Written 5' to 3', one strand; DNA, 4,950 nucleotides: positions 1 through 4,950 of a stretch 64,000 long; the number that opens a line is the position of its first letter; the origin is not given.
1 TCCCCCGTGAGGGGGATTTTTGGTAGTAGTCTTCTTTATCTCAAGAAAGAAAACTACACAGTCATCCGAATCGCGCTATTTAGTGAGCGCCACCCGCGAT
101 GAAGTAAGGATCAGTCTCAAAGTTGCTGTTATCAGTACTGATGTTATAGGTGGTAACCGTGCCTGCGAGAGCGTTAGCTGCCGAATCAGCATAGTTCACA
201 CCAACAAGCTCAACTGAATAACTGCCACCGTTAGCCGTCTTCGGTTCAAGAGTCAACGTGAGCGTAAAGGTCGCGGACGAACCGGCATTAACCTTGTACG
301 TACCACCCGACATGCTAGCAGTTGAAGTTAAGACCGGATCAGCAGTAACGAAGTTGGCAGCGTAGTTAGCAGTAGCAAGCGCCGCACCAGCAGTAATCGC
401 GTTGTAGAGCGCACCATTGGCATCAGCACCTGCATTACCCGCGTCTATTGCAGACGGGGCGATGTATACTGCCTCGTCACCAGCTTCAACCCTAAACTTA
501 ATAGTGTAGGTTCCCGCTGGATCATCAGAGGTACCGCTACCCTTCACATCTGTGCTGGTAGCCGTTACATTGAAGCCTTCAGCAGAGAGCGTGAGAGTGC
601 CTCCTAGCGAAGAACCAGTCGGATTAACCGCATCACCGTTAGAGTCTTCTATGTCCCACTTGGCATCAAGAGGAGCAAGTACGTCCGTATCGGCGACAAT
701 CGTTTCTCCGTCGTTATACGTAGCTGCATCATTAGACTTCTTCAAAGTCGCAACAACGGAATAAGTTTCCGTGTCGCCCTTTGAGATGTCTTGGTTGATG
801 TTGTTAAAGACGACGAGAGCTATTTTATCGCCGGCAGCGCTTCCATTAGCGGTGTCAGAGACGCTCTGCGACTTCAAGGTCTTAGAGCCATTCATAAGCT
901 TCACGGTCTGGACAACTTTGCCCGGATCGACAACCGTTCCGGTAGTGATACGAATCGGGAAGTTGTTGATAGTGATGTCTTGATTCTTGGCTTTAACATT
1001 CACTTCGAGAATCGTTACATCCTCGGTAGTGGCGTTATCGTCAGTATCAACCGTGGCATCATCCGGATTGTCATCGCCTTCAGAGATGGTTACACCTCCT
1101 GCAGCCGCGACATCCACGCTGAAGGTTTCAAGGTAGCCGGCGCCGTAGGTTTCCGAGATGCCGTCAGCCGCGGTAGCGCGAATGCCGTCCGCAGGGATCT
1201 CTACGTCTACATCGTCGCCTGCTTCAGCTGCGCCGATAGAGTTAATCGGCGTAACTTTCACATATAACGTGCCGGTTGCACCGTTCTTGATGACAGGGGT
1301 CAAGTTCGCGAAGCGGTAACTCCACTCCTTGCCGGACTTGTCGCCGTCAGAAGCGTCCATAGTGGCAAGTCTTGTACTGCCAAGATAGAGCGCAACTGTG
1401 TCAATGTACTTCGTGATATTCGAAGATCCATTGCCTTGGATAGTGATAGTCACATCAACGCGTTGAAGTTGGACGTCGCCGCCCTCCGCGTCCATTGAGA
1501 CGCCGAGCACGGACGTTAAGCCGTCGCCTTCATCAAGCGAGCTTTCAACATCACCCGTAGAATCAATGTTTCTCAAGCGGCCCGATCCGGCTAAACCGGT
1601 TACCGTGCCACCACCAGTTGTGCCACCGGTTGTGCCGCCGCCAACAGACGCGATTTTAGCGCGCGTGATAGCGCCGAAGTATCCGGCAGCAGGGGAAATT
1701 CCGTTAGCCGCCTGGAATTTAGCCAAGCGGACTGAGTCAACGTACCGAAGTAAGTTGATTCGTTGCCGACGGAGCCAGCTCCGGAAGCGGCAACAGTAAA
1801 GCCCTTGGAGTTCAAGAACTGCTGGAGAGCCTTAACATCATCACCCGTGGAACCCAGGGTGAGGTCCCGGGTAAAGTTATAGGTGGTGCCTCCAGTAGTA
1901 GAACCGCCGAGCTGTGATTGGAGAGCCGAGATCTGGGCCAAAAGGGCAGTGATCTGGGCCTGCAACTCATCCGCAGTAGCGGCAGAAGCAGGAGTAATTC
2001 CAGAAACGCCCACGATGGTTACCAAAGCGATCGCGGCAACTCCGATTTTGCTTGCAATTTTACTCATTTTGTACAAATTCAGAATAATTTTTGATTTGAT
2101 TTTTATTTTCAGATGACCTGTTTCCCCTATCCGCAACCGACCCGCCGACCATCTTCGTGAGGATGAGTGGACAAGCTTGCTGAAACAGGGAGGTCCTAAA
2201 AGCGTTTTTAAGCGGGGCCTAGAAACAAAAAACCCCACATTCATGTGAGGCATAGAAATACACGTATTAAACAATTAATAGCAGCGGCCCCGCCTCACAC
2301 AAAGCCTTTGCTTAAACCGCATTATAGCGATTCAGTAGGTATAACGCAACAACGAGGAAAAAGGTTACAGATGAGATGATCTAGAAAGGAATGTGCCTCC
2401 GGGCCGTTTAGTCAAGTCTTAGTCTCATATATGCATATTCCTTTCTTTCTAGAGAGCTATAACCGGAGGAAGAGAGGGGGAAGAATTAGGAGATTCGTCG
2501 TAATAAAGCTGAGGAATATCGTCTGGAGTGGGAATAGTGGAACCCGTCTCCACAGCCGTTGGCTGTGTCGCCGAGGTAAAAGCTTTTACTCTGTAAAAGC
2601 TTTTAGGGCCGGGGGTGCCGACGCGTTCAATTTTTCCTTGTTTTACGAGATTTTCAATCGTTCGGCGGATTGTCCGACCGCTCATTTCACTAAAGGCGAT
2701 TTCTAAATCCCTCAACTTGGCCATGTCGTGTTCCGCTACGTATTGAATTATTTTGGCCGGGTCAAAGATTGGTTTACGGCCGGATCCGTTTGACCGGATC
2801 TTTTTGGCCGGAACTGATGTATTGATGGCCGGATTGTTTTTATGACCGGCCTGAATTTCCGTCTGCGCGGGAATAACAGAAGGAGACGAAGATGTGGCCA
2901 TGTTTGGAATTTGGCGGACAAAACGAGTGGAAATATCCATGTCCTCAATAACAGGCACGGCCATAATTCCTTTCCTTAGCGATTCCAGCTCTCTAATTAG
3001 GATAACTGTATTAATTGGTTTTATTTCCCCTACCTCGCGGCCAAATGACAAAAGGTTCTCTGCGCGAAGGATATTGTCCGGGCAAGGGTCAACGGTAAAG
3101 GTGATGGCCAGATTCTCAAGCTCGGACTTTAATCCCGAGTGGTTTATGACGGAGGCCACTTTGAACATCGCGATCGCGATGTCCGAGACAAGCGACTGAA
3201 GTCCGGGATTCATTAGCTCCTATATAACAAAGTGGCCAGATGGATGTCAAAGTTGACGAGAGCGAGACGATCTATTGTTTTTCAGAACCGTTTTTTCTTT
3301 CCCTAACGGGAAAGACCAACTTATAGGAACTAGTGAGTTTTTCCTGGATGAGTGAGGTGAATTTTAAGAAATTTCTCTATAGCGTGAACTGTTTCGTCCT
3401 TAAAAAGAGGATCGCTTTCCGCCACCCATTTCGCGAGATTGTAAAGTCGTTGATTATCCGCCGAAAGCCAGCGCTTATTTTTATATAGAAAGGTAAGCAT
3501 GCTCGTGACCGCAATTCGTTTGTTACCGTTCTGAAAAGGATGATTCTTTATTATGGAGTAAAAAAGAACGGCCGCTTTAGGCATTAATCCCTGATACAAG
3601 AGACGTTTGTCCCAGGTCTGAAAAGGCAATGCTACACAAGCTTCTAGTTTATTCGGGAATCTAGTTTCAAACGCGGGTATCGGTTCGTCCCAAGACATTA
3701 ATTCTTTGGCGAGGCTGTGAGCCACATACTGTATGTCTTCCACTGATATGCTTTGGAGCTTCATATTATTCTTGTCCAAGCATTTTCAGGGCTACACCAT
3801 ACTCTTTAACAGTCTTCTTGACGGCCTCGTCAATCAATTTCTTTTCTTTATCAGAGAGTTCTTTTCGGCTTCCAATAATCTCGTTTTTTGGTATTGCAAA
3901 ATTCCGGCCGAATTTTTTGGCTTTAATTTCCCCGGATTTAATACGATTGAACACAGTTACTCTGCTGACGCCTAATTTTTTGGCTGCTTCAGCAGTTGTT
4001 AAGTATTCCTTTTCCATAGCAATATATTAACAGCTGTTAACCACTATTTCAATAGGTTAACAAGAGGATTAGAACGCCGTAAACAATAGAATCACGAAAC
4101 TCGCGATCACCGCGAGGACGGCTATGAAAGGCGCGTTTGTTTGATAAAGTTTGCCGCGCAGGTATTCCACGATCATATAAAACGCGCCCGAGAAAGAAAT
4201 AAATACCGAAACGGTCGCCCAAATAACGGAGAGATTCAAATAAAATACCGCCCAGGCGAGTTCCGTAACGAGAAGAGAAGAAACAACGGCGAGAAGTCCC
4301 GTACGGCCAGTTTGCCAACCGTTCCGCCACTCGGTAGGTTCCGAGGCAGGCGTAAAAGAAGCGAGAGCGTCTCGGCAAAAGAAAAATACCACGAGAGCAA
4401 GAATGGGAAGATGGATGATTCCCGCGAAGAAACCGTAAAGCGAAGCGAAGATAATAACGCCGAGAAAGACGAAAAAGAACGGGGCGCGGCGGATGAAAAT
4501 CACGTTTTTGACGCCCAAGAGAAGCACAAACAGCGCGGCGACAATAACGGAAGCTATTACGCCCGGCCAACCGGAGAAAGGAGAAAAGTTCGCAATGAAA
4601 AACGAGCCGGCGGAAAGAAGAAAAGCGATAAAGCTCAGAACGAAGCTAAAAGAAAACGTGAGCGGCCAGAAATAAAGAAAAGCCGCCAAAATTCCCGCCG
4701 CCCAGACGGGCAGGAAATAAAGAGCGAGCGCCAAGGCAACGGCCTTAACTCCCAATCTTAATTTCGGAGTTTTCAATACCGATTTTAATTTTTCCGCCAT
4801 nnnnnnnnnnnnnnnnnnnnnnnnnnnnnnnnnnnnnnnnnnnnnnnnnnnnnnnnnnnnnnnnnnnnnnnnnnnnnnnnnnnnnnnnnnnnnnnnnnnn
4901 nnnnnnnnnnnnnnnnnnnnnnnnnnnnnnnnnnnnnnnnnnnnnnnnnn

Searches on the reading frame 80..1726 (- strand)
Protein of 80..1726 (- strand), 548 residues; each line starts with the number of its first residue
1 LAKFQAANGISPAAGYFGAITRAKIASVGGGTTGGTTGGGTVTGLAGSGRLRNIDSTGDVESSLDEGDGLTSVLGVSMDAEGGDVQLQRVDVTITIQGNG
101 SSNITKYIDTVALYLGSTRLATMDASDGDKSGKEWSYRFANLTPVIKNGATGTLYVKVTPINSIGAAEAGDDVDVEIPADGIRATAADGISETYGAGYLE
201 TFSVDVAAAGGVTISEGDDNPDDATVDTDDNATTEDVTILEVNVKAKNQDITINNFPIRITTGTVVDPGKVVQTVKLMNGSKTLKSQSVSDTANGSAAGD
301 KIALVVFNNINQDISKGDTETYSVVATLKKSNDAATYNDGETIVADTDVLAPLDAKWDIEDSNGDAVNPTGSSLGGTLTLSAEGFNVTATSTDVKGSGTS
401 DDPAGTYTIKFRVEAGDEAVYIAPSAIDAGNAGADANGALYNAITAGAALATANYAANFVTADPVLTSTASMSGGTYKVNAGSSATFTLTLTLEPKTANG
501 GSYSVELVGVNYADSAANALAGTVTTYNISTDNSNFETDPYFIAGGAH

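Call 23: search_protein_families(library=pfam, proteins=[window:80-1726:-], max_evalue=0.01)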
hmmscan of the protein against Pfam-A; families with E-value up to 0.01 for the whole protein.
window:80-1726:- (548 aa): 0 families

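Call 53: find_encoding_contigs(protein=window:80-1726:-, flank=10000, max_places=2)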
Protein window:80-1726:- (548 aa): no gene with exactly this product is on record in the collection.

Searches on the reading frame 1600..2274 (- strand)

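Call 23: search_protein_families(library=pfam, proteins=[window:1600-2274:-], max_evalue=0.01)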
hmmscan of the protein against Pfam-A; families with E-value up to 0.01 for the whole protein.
window:1600-2274:- (224 aa): 1 family
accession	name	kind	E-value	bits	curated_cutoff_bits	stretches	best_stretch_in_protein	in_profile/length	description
PF01471.23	PG_binding_1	-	0.00051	20.6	23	1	143-183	1-33/57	Putative peptidoglycan binding domain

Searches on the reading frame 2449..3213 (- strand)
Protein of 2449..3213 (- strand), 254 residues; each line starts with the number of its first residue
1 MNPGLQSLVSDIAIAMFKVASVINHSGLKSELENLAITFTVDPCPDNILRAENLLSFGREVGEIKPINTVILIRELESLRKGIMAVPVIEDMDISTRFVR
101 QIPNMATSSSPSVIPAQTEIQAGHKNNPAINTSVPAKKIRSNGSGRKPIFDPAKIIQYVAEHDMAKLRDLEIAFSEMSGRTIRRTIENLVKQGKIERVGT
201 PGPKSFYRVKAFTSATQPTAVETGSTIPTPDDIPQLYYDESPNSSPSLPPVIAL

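Call 23: search_protein_families(library=pfam, proteins=[window:2449-3213:-], max_evalue=0.01)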
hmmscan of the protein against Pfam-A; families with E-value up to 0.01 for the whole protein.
window:2449-3213:- (254 aa): 2 families
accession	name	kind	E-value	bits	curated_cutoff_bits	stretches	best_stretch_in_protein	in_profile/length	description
PF08220.18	HTH_DeoR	-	2.7e-05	24.2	21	1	153-198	3-47/57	DeoR-like helix-turn-helix domain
PF08820.15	DUF1803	-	0.00068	20.1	32.2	1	147-197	11-57/91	Domain of unknown function (DUF1803)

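Call 61: search_protein_families(library=ncbifam, proteins=[window:2449-3213:-], max_evalue=0.01)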
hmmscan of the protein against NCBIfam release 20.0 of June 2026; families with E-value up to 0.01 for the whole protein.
window:2449-3213:- (254 aa): 1 family
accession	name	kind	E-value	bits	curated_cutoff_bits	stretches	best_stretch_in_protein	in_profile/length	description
NF041397.1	TranRegGlpR_Halo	equivalog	0.0079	15.9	300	0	154-198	9-52/253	HTH-type transcriptional regulator GlpR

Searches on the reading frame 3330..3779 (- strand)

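Call 23: search_protein_families(library=pfam, proteins=[window:3330-3779:-], max_evalue=0.01)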
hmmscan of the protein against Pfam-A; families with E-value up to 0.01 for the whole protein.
window:3330-3779:- (149 aa): 1 family
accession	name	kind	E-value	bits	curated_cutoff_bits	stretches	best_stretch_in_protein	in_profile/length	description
PF02661.23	Fic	-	3e-12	47.7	24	1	12-98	3-93/93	Fic/DOC family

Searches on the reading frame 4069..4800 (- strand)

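Call 23: search_protein_families(library=pfam, proteins=[window:4069-4800:-], max_evalue=0.01)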
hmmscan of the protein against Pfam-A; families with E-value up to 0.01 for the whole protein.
window:4069-4800:- (243 aa): 1 family
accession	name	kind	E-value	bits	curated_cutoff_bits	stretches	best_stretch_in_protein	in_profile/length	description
PF11177.13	DUF2964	-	0.0038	17.8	24.2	1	189-239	5-55/62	Protein of unknown function (DUF2964)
